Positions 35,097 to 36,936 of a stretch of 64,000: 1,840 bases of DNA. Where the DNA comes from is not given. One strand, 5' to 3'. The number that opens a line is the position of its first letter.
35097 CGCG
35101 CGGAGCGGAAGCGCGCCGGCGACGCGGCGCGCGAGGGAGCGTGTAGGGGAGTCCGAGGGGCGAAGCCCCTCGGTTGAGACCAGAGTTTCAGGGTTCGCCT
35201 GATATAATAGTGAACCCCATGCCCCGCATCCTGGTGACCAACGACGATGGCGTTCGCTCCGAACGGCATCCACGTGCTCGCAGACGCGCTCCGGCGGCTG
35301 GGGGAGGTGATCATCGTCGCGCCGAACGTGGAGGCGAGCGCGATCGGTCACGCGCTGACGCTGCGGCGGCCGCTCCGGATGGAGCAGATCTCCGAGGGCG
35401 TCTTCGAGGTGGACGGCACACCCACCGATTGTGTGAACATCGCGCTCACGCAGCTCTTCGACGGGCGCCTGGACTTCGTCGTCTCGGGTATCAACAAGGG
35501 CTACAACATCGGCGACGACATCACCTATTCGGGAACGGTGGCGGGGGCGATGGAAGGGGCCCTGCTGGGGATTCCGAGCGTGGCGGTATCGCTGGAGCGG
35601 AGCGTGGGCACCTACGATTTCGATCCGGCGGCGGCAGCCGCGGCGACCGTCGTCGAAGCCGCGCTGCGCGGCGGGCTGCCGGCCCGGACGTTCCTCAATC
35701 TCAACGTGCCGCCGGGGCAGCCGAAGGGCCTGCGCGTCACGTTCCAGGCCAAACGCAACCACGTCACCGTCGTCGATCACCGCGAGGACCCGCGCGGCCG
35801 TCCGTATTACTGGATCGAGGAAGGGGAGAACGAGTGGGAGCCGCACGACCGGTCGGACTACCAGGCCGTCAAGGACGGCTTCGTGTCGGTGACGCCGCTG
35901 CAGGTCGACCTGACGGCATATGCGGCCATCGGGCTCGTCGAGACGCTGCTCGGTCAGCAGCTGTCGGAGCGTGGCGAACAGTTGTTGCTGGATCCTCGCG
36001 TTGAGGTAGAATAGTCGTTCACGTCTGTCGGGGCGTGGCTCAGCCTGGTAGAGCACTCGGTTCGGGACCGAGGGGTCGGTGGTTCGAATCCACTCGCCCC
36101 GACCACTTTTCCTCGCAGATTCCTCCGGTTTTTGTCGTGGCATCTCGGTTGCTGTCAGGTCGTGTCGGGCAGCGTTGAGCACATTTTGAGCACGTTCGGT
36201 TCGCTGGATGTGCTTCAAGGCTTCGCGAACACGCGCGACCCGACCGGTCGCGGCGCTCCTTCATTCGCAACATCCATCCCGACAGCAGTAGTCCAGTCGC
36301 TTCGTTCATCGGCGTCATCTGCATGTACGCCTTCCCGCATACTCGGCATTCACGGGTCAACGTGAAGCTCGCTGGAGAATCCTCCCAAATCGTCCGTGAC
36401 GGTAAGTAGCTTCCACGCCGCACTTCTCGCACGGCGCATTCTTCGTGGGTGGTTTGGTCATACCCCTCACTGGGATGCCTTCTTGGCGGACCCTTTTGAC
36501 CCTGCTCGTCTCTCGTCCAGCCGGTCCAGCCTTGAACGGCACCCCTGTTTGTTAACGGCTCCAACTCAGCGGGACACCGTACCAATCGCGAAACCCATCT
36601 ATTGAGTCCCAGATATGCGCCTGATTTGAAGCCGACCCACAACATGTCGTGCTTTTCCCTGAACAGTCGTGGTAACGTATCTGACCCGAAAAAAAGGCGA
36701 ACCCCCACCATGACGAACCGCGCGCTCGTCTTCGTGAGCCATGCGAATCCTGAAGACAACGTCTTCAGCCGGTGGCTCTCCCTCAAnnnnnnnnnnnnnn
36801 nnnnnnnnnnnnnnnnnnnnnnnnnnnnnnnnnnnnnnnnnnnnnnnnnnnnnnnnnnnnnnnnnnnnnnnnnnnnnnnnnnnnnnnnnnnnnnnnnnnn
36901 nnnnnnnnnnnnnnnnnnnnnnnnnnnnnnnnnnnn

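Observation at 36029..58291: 22-kb island integrated in tRNA-Pro(CGG), flanked by perfect 49-bp repeats, with no integrase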

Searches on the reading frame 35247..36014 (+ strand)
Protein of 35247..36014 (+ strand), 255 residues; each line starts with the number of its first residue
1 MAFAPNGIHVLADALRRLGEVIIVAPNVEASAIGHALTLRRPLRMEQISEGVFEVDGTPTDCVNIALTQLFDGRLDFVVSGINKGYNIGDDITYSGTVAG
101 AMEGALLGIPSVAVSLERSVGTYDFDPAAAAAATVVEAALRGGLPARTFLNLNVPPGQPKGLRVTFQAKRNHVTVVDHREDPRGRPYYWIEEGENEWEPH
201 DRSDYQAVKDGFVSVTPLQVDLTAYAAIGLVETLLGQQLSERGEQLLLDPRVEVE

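Call 10: search_protein_families(library=pfam, proteins=[window:35247-36014:+], max_evalue=0.01)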
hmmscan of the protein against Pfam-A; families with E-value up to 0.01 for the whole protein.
window:35247-36014:+ (255 aa): 1 family
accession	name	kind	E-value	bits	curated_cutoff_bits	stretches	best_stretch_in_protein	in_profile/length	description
PF01975.23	SurE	-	8.8e-51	172.8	22.1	1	6-171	12-186/189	Survival protein SurE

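Call 12: find_encoding_contigs(protein=window:35247-36014:+, flank=10000, max_places=10)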
Protein window:35247-36014:+ (255 aa): no gene with exactly this product is on record in the collection.

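Call 13: find_related_loci(query=window:35247-36014:+, collection=genome_contigs, flank=10000)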
Query window:35247-36014:+ (255 aa) in genome_contigs; peptide patterns used: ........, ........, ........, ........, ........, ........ (x = any residue, [..] = any of these).
203 stretches matched a pattern; 105 encode a relative of the query (tblastn E <= 1e-3); the best 80 are kept; 80 distinct loci.
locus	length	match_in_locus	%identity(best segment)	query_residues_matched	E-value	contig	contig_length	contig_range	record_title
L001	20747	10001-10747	95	7-255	1e-150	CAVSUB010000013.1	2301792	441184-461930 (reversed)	MAG: uncultured Acidobacteriota bacterium isolate MFD06298.bin.1.233 genome assembly, contig: contig_6266, whole genome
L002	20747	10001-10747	84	7-255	2e-142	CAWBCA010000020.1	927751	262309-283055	MAG: uncultured Acidobacteriota bacterium isolate MFD02840.bin.2.325 genome assembly, contig: contig_7187, whole genome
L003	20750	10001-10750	85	6-255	3e-135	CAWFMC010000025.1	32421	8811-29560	MAG: uncultured Acidobacteriota bacterium isolate MFD00392.bin.2.345 genome assembly, contig: contig_54319, whole genome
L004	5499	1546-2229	75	6-232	1e-109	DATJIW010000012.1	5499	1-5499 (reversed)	MAG TPA_asm: Vicinamibacterales bacterium isolate SMAG_U15549 k141_4341412, whole genome shotgun sequence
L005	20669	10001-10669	73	6-225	3e-106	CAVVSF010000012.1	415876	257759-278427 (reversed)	MAG: uncultured Acidobacteriota bacterium isolate MFD02840.bin.1.397 genome assembly, contig: contig_93547, whole genome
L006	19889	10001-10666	74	7-225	3e-101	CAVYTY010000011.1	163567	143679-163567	MAG: uncultured Acidobacteriota bacterium isolate MFD05567.bin.2.47 genome assembly, contig: contig_21418, whole genome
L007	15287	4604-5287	68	7-234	6e-101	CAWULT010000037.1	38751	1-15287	MAG: uncultured bacterium isolate SRR1514963_concoct_84_1705335390 genome assembly, contig: ERZ11848522.148, whole genom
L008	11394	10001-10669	70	3-225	4e-100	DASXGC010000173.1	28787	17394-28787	MAG TPA_asm: Vicinamibacterales bacterium isolate SMAG_U5154 k141_382945, whole genome shotgun sequence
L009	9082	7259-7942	68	7-234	7e-97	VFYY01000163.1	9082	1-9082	MAG: Acidimicrobiia bacterium isolate K_Offshore_120m_m2_006 K_Offshore_120m_m2_006_Ga0194131_10013796, whole genome sho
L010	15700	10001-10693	67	7-237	1e-96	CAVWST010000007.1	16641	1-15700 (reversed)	MAG: uncultured Acidobacteriota bacterium isolate MFD05454.bin.2.212 genome assembly, contig: contig_127448, whole genom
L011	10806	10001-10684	64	7-234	2e-96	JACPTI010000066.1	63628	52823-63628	MAG: Acidobacteria bacterium isolate NC_groundwater_728_Ag_S-0.65um_67_11 S37_SO-6_scaffold_336062, whole genome shotgun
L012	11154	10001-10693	67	7-237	1e-96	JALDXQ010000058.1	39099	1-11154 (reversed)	MAG: Acidobacteriota bacterium isolate MCT-CON-06 NODE_94_length_39099_cov_7.465859, whole genome shotgun sequence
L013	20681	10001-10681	67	6-232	3e-96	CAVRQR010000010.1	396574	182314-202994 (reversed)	MAG: uncultured Acidobacteriota bacterium isolate MFD04850.bin.2.84 genome assembly, contig: contig_3522, whole genome s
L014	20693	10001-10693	66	7-237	1e-95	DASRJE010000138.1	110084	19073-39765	MAG TPA_asm: Vicinamibacterales bacterium isolate SMAG_U10128 k141_2280505, whole genome shotgun sequence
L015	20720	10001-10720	60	7-246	7e-96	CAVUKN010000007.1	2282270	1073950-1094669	MAG: uncultured Acidobacteriota bacterium isolate MFD00392.bin.2.401 genome assembly, contig: contig_9539, whole genome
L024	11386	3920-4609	63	7-234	4e-95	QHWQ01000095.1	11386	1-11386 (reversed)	MAG: Acidobacteria bacterium isolate gp6 AA39 14_1009_09_20cm_scaffold_3260_curated, whole genome shotgun sequence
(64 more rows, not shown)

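Call 19: search_protein_families(library=pfam, proteins=[L001:11314-12087:-, L001:11408-12127:+, L001:12441-12920:+, L001:12716-13378:+, L001:13042-15999:+, L001:15965-16588:+, L005:11787-12398:+, L005:13076-15634:+, L005:15984-16805:-, L005:12840-13361:+], max_evalue=0.01)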
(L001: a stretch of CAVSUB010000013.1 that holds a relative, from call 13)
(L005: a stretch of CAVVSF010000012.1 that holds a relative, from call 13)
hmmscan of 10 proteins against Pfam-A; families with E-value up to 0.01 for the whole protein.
L001:11314-12087:- (257 aa): 1 family
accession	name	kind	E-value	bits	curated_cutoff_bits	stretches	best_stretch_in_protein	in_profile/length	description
PF01435.24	Peptidase_M48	-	8.4e-06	26.2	20.3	1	115-168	26-81/186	Peptidase family M48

L001:11408-12127:+ (239 aa): 0 families

L001:12441-12920:+ (159 aa): 1 family
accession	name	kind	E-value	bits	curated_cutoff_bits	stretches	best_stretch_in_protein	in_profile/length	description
PF07638.17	Sigma70_ECF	-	1.9e-07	31.6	21.1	1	5-55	2-52/185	ECF sigma factor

L001:12716-13378:+ (220 aa): 0 families

L001:13042-15999:+ (985 aa): 9 families
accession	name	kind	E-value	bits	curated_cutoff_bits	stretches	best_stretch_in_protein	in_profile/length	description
PF00069.31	Pkinase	-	4.4e-44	151.3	31.7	1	87-342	2-255/263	Protein kinase domain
PF07714.23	PK_Tyr_Ser-Thr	-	5.9e-31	108.1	23.1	1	88-340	3-250/258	Protein tyrosine and serine/threonine kinase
PF07676.18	PD40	-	2.8e-26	91.3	20.9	2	832-864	5-38/38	WD40-like Beta Propeller Repeat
PF01636.29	APH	-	1.2e-08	35.5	23.2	2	183-230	147-198/239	Phosphotransferase enzyme family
PF03109.22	ABC1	-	6.4e-06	25.9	22.9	1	159-230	143-215/244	ABC1 atypical kinase-like domain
PF00930.27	DPPIV_N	-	0.00015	21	22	0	699-750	2-59/354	Dipeptidyl peptidase IV (DPP IV) N-terminal region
PF01163.29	RIO1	-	0.0024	17.9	22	1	160-227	82-149/187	RIO domain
PF02897.21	Peptidase_S9_N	-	0.0058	15.9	24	0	842-865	130-153/414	Prolyl oligopeptidase, N-terminal beta-propeller domain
PF17667.7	Pkinase_fungal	-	0.0095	15.1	24.1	0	179-272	285-369/387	Fungal protein kinase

L001:15965-16588:+ (207 aa): 0 families

L005:11787-12398:+ (203 aa): 1 family
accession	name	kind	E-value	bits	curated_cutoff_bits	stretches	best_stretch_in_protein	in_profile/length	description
PF12161.14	HsdM_N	-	2.1e-23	83.9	24.5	1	31-158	1-135/135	HsdM N-terminal domain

L005:13076-15634:+ (852 aa): 13 families
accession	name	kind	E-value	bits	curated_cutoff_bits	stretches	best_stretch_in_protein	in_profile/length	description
PF00069.31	Pkinase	-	2.3e-49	168.6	31.7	1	10-264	1-253/263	Protein kinase domain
PF07714.23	PK_Tyr_Ser-Thr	-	1.4e-34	120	23.1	1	12-263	3-249/258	Protein tyrosine and serine/threonine kinase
PF13414.12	TPR_11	-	8.3e-14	51.4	26.8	1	608-639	8-39/42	TPR repeat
PF00515.34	TPR_1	-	2.1e-07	30.9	27.8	1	560-593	1-34/34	Tetratricopeptide repeat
PF13428.12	TPR_14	-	7.2e-07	29.7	23.5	0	668-704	7-43/44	Tetratricopeptide repeat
PF01636.29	APH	-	6.3e-06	26.6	23.2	0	121-155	163-198/239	Phosphotransferase enzyme family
PF14559.12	TPR_19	-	3.5e-05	24.5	25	0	648-703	11-66/68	Tetratricopeptide repeat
PF13431.12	TPR_17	-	0.00015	22.2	24.4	0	551-580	4-33/34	Tetratricopeptide repeat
PF13424.12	TPR_12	-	0.00022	21.8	30.1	1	540-590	24-75/77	Tetratricopeptide repeat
PF03109.22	ABC1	-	0.00044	19.9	22.9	1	121-163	181-223/244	ABC1 atypical kinase-like domain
PF07719.23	TPR_2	-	0.001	19.5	27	0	560-592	1-33/34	Tetratricopeptide repeat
PF13181.12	TPR_8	-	0.0022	18.5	25.7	0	560-592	1-33/34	Tetratricopeptide repeat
PF13429.12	TPR_15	-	0.0086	16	26.2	1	601-722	153-274/280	Tetratricopeptide repeat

L005:15984-16805:- (273 aa): 0 families

L005:12840-13361:+ (173 aa): 0 families

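Call 73: search_protein_families(library=pfam, proteins=[L024:4937-5743:+, L024:5977-6264:-, L024:5950-6459:+, L003:11259-11957:+, L003:11954-12370:+, L003:11096-11461:+, L003:11438-12199:-], max_evalue=0.01)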
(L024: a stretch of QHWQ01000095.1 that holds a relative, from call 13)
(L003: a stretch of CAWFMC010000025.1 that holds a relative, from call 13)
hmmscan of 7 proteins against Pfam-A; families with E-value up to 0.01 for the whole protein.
L024:4937-5743:+ (268 aa): 1 family
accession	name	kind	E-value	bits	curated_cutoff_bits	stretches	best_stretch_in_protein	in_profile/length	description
PF05988.18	DUF899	-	1.8e-41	142.6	27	1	36-258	4-212/224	Bacterial protein of unknown function (DUF899)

L024:5977-6264:- (95 aa): 0 families

L024:5950-6459:+ (169 aa): 0 families

L003:11259-11957:+ (232 aa): 1 family
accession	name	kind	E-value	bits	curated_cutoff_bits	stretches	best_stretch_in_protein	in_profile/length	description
PF02604.26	PhdYeFM_antitox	-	2e-13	50.3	29.8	1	148-196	1-45/74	Antitoxin Phd_YefM, type II toxin-antitoxin system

L003:11954-12370:+ (138 aa): 1 family
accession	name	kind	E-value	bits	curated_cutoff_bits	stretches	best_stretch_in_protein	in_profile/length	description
PF01850.27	PIN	-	1.6e-05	25.9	23.6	1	6-130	2-118/120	PIN domain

L003:11096-11461:+ (121 aa): 0 families

L003:11438-12199:- (253 aa): 0 families

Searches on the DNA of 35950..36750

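Call 57: search_rna_families(source=window, start=35950, end=36750, threshold=evalue, max_evalue=1)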
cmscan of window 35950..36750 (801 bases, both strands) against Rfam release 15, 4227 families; matches with E-value up to 1: 2.
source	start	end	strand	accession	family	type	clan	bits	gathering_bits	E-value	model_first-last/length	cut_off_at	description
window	36029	36102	+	RF00005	tRNA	Gene; tRNA;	CL00001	63.4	29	2.5e-13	1-71/71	no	tRNA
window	36300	36353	-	RF01134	sR30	Gene; snRNA; snoRNA; CD-box;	-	15.4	38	0.3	1-57/57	no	Small nucleolar RNA sR30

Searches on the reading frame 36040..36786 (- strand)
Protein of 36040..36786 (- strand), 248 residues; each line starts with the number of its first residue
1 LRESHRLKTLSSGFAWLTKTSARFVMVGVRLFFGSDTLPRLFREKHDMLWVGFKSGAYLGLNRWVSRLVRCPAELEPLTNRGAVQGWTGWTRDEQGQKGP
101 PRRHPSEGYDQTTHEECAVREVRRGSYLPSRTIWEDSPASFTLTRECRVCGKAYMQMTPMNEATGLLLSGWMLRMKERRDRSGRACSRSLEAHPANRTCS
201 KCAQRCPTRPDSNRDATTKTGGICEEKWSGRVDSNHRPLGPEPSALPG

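Call 10: search_protein_families(library=pfam, proteins=[window:36040-36786:-], max_evalue=0.01)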
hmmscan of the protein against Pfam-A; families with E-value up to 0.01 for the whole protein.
window:36040-36786:- (248 aa): 0 families

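Call 30: search_protein_families(library=phrogs, proteins=[window:36040-36786:-], max_evalue=0.01)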
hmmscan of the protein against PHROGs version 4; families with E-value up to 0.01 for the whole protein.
window:36040-36786:- (248 aa): 0 families

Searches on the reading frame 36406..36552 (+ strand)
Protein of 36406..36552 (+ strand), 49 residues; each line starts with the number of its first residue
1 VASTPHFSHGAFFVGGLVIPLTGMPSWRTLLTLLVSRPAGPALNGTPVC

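Call 34: search_protein_families(library=pfam, alignment_id=A3, max_evalue=0.1)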
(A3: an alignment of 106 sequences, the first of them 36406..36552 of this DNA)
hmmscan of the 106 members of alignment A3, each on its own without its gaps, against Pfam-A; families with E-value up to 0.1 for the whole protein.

A. member 1, window:36406-36552:+ (49 aa): 0 families

B. families by the number of members that match (of 106 scanned): 11 families
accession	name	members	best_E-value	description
PF00069.31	Pkinase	2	5.7e-12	Protein kinase domain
PF12161.14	HsdM_N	1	3.4e-13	HsdM N-terminal domain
PF02604.26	PhdYeFM_antitox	1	1.1e-10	Antitoxin Phd_YefM, type II toxin-antitoxin system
PF07714.23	PK_Tyr_Ser-Thr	1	3.9e-08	Protein tyrosine and serine/threonine kinase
PF21818.3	DUF6884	1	7.6e-08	Family of unknown function (DUF6884)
PF01420.25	Methylase_S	1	0.00012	Type I restriction modification DNA specificity domain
PF01636.29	APH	1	0.00021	Phosphotransferase enzyme family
PF21725.3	T7SS_signal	1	0.014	Putative T7SS secretion signal domain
PF19760.4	DUF6247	1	0.042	Family of unknown function (DUF6247)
PF16988.10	Vps36-NZF-N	1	0.044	Vacuolar protein sorting 36 NZF-N zinc-finger domain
PF19844.4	DUF6319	1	0.054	Family of unknown function (DUF6319)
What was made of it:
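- Checked: The 600 bp after the tRNA have no Pfam hit in any frame (call 34).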
